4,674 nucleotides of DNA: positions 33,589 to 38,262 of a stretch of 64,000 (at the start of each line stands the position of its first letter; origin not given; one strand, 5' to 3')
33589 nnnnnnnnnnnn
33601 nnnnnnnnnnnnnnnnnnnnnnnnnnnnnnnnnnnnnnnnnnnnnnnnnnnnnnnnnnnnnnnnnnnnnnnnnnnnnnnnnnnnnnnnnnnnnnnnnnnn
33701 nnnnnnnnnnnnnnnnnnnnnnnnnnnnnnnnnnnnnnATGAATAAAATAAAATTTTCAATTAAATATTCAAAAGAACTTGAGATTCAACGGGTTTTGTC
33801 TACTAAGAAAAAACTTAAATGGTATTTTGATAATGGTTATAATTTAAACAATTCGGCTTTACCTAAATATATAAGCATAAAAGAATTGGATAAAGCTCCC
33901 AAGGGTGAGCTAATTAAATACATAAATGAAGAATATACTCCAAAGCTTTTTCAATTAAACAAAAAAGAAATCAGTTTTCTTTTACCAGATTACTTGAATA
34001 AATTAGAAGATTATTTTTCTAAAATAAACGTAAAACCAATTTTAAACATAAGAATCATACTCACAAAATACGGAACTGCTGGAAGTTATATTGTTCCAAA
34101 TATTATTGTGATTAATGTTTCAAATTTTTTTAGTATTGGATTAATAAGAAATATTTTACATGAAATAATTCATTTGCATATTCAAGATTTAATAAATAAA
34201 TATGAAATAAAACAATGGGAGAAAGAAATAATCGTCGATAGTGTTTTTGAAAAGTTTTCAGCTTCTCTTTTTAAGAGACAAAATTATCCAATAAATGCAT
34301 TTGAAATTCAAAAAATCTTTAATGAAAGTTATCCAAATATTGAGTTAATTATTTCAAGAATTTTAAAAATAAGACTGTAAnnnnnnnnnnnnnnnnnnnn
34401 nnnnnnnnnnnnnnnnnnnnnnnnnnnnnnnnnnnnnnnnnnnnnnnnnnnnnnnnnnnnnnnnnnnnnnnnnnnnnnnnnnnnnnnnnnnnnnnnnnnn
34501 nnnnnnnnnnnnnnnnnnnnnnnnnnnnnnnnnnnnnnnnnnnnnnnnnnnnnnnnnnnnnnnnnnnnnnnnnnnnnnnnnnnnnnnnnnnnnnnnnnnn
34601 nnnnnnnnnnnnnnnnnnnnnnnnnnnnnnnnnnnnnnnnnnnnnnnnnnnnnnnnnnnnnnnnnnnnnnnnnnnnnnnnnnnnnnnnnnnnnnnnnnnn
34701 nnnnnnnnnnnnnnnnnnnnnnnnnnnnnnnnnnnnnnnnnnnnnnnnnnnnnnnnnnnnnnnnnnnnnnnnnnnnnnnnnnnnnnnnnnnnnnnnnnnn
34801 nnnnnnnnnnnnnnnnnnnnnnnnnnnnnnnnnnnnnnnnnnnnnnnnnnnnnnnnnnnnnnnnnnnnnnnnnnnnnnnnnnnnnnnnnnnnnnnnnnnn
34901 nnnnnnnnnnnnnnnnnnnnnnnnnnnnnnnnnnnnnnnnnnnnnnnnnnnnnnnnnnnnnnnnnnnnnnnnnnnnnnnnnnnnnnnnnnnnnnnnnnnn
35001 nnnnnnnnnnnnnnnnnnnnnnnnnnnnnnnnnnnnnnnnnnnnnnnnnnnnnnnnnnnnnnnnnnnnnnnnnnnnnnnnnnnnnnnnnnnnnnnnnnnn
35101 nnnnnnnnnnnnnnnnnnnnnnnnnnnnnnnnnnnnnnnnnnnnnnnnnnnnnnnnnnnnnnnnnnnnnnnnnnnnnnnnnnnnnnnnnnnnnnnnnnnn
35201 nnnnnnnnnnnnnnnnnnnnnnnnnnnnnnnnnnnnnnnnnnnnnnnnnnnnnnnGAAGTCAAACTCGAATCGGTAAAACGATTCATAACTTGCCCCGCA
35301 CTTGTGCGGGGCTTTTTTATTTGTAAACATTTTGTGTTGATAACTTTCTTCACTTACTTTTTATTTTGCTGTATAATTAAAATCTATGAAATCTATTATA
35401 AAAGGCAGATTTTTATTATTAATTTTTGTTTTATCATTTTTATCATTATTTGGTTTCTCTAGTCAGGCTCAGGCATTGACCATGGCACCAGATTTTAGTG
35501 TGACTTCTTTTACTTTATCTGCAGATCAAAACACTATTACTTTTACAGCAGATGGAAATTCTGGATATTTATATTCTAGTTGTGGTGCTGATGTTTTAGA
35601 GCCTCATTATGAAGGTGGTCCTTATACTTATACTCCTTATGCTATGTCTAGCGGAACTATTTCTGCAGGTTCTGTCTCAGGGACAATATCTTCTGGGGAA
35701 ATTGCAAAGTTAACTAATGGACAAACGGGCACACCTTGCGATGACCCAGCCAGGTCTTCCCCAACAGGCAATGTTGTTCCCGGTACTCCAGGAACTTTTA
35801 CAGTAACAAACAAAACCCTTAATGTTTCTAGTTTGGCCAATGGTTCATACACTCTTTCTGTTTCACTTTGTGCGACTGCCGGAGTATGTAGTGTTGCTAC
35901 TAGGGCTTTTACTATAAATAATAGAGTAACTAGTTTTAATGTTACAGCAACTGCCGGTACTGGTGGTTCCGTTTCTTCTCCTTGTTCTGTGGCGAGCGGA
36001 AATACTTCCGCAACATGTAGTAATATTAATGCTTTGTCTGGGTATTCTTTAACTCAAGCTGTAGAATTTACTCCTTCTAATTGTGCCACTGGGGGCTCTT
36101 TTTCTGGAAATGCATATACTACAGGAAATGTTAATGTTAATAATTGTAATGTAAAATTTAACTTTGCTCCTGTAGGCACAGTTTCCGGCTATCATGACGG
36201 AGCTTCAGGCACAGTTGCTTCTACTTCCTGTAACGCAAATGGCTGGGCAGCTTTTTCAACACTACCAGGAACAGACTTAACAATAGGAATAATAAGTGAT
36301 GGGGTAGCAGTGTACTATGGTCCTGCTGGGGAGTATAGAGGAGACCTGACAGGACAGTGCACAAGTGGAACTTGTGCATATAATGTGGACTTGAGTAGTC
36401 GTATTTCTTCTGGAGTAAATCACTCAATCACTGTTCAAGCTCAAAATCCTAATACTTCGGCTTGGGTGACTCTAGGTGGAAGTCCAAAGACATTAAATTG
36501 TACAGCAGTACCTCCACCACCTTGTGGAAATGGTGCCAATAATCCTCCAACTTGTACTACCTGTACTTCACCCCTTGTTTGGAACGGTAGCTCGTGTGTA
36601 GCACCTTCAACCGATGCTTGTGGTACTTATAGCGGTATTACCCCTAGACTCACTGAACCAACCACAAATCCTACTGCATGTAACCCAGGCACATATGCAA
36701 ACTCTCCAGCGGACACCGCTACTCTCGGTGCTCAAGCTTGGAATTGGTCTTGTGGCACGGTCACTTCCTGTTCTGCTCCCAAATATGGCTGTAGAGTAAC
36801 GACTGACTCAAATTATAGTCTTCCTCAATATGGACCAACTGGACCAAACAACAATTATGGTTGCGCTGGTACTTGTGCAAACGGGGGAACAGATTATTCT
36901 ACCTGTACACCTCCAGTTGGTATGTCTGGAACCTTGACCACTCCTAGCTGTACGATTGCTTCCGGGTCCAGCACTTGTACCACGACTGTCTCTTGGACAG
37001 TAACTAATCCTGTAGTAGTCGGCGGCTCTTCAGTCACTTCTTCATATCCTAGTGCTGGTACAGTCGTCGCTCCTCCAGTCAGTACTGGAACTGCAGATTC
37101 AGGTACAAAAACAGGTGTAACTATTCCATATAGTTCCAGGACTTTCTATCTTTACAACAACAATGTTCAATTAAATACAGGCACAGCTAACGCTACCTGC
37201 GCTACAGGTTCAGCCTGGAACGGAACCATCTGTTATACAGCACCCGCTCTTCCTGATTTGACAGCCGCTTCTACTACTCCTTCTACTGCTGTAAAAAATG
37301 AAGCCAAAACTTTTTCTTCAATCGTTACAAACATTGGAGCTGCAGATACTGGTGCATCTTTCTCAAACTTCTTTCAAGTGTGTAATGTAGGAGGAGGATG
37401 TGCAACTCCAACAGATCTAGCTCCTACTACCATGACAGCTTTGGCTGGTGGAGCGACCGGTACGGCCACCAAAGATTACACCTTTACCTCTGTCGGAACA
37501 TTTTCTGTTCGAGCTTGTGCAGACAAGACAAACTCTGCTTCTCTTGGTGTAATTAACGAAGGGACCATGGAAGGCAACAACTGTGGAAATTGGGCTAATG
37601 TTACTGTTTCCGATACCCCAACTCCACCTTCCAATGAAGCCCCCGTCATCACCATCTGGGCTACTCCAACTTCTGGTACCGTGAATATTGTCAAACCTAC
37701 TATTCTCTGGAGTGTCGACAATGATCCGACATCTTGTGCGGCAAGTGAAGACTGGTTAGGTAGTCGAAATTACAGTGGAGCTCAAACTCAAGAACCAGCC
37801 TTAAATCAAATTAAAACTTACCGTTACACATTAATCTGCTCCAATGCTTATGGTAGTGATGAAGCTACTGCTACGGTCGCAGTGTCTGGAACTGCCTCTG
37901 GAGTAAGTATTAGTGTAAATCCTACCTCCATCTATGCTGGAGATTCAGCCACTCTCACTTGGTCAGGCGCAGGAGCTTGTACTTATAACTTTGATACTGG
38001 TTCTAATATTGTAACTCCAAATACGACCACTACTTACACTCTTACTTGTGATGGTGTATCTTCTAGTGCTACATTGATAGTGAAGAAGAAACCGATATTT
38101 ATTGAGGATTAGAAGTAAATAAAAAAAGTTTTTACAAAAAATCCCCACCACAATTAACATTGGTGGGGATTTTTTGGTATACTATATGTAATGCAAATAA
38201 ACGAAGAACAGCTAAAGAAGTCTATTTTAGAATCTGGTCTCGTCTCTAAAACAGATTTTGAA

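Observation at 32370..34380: Candidate ranthipeptide/SCIFF-like RiPP operon: rSAM-SPASM enzyme, overlapping six-Cys Asp-rich peptide, HExxH protein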

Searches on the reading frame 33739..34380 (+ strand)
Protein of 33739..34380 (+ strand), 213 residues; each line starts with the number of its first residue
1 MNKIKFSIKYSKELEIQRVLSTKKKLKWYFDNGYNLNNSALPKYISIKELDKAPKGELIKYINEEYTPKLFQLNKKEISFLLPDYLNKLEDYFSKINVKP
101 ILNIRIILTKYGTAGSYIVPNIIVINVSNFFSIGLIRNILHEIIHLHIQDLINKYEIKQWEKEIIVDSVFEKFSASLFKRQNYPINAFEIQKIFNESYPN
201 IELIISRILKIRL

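Call 3: search_protein_families(library=ncbifam, proteins=[window:33739-34380:+], max_evalue=1)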
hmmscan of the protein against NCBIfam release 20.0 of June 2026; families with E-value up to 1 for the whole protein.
window:33739-34380:+ (213 aa): 1 family
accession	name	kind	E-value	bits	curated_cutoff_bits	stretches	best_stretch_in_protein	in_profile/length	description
NF002732.0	PRK02649.1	equivalog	0.16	11.4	348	1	95-146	233-284/305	NAD(+) kinase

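Call 4: search_protein_families(library=pfam, proteins=[window:33739-34380:+], max_evalue=1)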
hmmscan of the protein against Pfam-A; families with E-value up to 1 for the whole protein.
window:33739-34380:+ (213 aa): 0 families

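Call 31: find_homologous_proteins(query=window:33739-34380:+)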
Query window:33739-34380:+ (213 aa): 32 proteins with E <= 0.001 among 630 candidates.
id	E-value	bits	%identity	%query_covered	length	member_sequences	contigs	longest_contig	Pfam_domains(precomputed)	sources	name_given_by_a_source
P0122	5.1e-129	446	100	100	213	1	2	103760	-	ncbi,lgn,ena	-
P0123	3.0e-91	323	72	100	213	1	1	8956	-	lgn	-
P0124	1.9e-85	304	67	100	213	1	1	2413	-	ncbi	-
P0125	5.2e-85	302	65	100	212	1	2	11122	-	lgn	-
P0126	6.2e-84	299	68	99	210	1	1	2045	-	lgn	-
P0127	3.4e-83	297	66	100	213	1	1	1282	-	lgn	-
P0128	1.2e-82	295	67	99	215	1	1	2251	-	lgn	-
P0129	3.1e-82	293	66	100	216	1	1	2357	-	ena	-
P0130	3.5e-82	293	66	100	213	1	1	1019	-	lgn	-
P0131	1.4e-80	288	65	98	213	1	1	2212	-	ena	-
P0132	1.5e-79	285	64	100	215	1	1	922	-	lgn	-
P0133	6.8e-79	282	64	99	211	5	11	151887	-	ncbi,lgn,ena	ncbi:MAG: hypothetical protein AAB623_02780 [Patescibacteria group bacterium]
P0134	2.9e-78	280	62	99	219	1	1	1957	-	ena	-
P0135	4.6e-78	280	64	98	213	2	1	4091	-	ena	-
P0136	1.6e-76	275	60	100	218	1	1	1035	-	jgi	jgi:hypothetical protein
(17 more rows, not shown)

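Call 32: find_encoding_contigs(protein=P0122, flank=3000, max_places=2)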
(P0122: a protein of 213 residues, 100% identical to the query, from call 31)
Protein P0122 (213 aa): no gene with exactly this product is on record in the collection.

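Call 35: search_protein_families(library=pfam, alignment_id=A3, max_evalue=1)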
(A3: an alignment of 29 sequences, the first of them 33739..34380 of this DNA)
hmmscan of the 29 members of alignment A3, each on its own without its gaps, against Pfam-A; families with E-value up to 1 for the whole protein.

A. member 1, window:33739-34380:+ (213 aa): 0 families

B. families by the number of members that match (of 29 scanned): 38 families (the first 25 are shown)
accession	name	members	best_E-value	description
PF12105.13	SpoU_methylas_C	5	0.014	SpoU, rRNA methylase, C-terminal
PF10263.15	SprT-like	4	3.8e-05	SprT-like family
PF25280.1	POTRA2_Toc75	4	0.0017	Toc75-like, second POTRA domain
PF21328.3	Gp44_lid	3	0.033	Sliding-clamp-loader large subunit, AAA+ ATPase lid domain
PF08478.15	POTRA_1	2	0.057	POTRA domain, FtsQ-type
PF19936.4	DUF6399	2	0.073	Family of unknown function (DUF6399)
PF04573.17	SPC22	2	0.13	Signal peptidase subunit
PF01966.28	HD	1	0.0013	HD domain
PF13590.11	DUF4136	1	0.0036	Domain of unknown function (DUF4136)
PF06148.17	COG2_N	1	0.0042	COG2 N-terminal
PF09060.15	L27_N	1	0.0056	L27_N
PF05773.27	RWD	1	0.015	RWD domain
PF12367.13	PFO_beta_C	1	0.016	Pyruvate ferredoxin oxidoreductase beta subunit C terminal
PF17641.8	ASPRs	1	0.017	Ancylostoma-associated secreted protein related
PF08178.16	GnsAB_toxin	1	0.017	GnsA/GnsB toxin of bacterial toxin-antitoxin system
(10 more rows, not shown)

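Call 42: predict_structure(alignment_id=A4)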
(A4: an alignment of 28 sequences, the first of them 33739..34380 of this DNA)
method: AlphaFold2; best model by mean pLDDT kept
length: 213 residues; sequences in the alignment: 28
mean_pLDDT: 93.7   pTM: 0.90
mean pLDDT of the five models: 93.7, 93.4, 91.7, 91.6, 91.5
residues with pLDDT >= 90: 187; 70-90: 24; 50-70: 2; < 50: 0
segments of 3 or more residues with pLDDT < 50: none
pLDDT, mean of each block of 10 residues (from residue 1): 89 96 94 86 93 97 94 95 95 92 96 93 92 93 97 95 97 95 93 97 95 73
secondary structure, 60 per line:
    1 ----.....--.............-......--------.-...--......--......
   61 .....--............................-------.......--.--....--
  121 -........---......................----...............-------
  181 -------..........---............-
elements in order: E5-9 H12-24 H26-31 H47-52 H55-65 H68-95 E103-109 E115-118 E122-126 H133-154 H159-173 H188-197 H201-212

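Call 45: fold_search(model_id=the predicted structure, library=pdb)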
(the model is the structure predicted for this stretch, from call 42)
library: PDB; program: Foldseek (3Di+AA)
matches with E <= 10: 83; with E <= 0.001: 0
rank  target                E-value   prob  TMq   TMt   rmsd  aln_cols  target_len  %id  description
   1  4fca                  4.5e-01  0.33  0.31  0.16   8.2       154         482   13  The crystal structure of a functionally unknown conserved protein from Bacillus anthracis str. Ames. (released 2012-06-06)
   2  1bsw                  6.8e-01  0.41  0.26  0.27   7.4       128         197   11  ACUTOLYSIN A FROM SNAKE VENOM OF AGKISTRODON ACUTUS AT PH 7.5 (released 1999-08-26)
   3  1bud                  8.5e-01  0.28  0.24  0.26   8.7       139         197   11  ACUTOLYSIN A FROM SNAKE VENOM OF AGKISTRODON ACUTUS AT PH 5.0 (released 1999-09-07)
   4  4dd8_D                8.5e-01  0.14  0.24  0.24  15.9       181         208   11  ADAM-8 metalloproteinase domain with bound batimastat (released 2012-06-06)
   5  8qfx_A                9.5e-01  0.07  0.22  0.10  16.6       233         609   11  Human Angiotensin-1 converting enzyme N-domain in complex with the lactotripeptide IPP (released 2023-11-22)
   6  4fgm                  1.0e+00  0.25  0.29  0.12   6.4       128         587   12  Crystal structure of the aminopeptidase N family protein Q5QTY1 from Idiomarina loihiensis. Northeast Structural Genomic (released 2012-08-01)
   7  4jix_A                1.0e+00  0.18  0.22  0.37   7.9       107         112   20  Crystal structure of the metallopeptidase zymogen of Methanocaldococcus jannaschii jannalysin (released 2013-06-12)
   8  8exr_A                1.1e+00  0.06  0.21  0.19  19.7       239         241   15  Cryo-EM structure of S. aureus BlaR1 TM and zinc metalloprotease domain (released 2023-01-11)
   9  3k7n_A                1.3e+00  0.44  0.18  0.10   2.3        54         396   20  Structures of two elapid snake venom metalloproteases with distinct activities highlight the disulfide patterns in the (released 2010-03-02)
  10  1kug_A                1.4e+00  0.57  0.19  0.20   2.0        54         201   17  Crystal Structure of a Taiwan Habu Venom Metalloproteinase complexed with its endogenous inhibitor pENW (released 2002-07-10)
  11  1r55_A                1.4e+00  0.25  0.19  0.20   8.5        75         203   17  Crystal structure of the catalytic domain of human ADAM 33 (released 2004-10-12)
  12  5am9_C                1.5e+00  0.06  0.24  0.11  16.2       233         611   10  Crystal structure of the Angiotensin-1 converting enzyme N-domain in complex with amyloid-beta 10-16 (released 2016-01-13)
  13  5am8_D                1.5e+00  0.06  0.23  0.10  16.1       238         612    9  Crystal structure of the Angiotensin-1 converting enzyme N-domain in complex with amyloid-beta 4-10 (released 2016-01-13)
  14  6iff_A                1.8e+00  0.16  0.33  0.19   7.6       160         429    8  Crystal structure of M1 zinc metallopeptidase E323A mutant from Deinococcus radiodurans (released 2019-09-25)
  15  4dd8_B                1.9e+00  0.09  0.23  0.24  14.2       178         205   12  ADAM-8 metalloproteinase domain with bound batimastat (released 2012-06-06)
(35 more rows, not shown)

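Call 56: search_solved_structures(query=A3, max_evalue=10)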
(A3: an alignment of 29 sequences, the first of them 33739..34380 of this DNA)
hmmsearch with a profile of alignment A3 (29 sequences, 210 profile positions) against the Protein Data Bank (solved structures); distinct sequences matched with E-value up to 10: 1.
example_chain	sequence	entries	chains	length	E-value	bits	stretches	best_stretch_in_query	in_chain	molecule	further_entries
7tgh_3B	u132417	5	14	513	1.4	11.7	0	34-92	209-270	Peptidase M16 inactive domain protein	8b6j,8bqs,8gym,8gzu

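Call 57: search_protein_families(library=ncbifam, alignment_id=A3, max_evalue=1)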
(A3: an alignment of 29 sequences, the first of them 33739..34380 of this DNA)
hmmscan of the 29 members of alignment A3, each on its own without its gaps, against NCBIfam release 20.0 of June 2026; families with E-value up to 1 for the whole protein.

A. member 1, window:33739-34380:+ (213 aa): 1 family
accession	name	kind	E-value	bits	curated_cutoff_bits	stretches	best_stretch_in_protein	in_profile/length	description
NF002732.0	PRK02649.1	equivalog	0.16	11.4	348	1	95-146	233-284/305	NAD(+) kinase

B. families by the number of members that match (of 29 scanned): 20 families
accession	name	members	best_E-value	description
NF003339.0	PRK04351.1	3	0.0012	SprT family protein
TIGR04522.1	EcfS_MSC_0063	2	0.074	putative energy coupling factor transporter S component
NF038084.1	DHCW_cupin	1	0.007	DHCW motif cupin fold protein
NF047804.1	LIC13305_lipo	1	0.017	LIC13305 family lipoprotein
NF038297.2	hybrid_HK_HrmK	1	0.021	hybrid histidine kinase/response regulator HrmK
TIGR04062.1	dnd_assoc_4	1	0.024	DNA phosphorothioation-associated protein 4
NF009235.0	PRK12585.1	1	0.025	putative monovalent cation/H+ antiporter subunit G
NF047982.1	T4SS_WalE1_fam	1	0.026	actin-bundling T4SS effector WalE1 family protein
NF011728.1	PRK15181.1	1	0.05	Vi polysaccharide biosynthesis UDP-N-acetylglucosaminuronic acid C-4 epimerase TviC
NF051879.1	TDE1658_narrow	1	0.051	MOSP complex formation periplasmic protein, TDE1658 family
NF047699.2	sulf_reg_SurR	1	0.06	sulfur metabolism transcriptional regulator SurR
NF033562.2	BH0509_fam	1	0.076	BH0509 family protein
NF011656.1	PRK15075.1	1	0.08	tricarballylate/proton symporter TcuC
NF004403.0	PRK05758.2-4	1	0.098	F0F1 ATP synthase subunit delta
TIGR02177.1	PorB_KorB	1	0.12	2-oxoacid:acceptor oxidoreductase, beta subunit, pyruvate/2-ketoisovalerate family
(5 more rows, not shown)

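Call 69: search_protein_representatives(alignment_id=A4)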
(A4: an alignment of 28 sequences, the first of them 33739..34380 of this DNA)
Query: 28 sequences, 213 profile positions. Proteins with E-value up to 0.001 (for the whole library): 774; up to 1e-10: 452; up to 1e-30: 158. The best 150 are listed.
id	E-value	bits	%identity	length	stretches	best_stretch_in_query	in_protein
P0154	1.0e-72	260.5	-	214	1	5-211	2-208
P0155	5.8e-69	248.3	-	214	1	2-209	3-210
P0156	8.9e-60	218.3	-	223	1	1-212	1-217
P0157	1.0e-58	214.8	-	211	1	5-208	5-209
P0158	1.2e-58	214.5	-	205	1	5-209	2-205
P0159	5.9e-56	205.8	-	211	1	4-208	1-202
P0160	2.3e-55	203.8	-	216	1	3-212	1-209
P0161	3.7e-55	203.1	-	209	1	1-208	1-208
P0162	6.9e-55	202.3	-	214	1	3-210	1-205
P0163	4.4e-54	199.6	-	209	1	1-208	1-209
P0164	9.9e-54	198.5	-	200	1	3-205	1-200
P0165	1.7e-53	197.7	-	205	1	4-210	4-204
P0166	2.0e-53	197.5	-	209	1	3-211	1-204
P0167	4.6e-53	196.3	-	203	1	4-210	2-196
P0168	4.4e-52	193.1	-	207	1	5-210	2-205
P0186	2.7e-47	177.4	-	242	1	5-211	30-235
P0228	2.6e-41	157.9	-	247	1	2-211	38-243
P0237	7.2e-40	153.2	-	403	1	3-211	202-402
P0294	1.5e-32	129.3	-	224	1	3-179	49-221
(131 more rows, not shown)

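Call 70: search_protein_families(library=pfam, proteins=[P0237, P0228, P0186, P0294], max_evalue=0.01)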
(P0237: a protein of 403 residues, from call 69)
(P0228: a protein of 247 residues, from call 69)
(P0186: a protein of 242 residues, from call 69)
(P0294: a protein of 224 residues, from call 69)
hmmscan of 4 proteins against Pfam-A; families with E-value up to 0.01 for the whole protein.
P0237 (403 aa): 0 families

P0228 (247 aa): 1 family
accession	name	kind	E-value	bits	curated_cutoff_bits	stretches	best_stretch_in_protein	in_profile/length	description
PF10263.15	SprT-like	-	0.0022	18.3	25.6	0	147-187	32-77/108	SprT-like family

P0186 (242 aa): 0 families

P0294 (224 aa): 0 families

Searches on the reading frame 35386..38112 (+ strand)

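Call 61: search_protein_families(library=pfam, proteins=[window:35386-38112:+], max_evalue=0.01)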
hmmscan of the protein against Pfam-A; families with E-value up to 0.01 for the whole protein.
window:35386-38112:+ (908 aa): 1 family
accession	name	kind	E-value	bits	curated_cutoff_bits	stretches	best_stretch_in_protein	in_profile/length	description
PF07705.17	CARDB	-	0.00033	21.3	22.7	1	623-717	2-88/101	CARDB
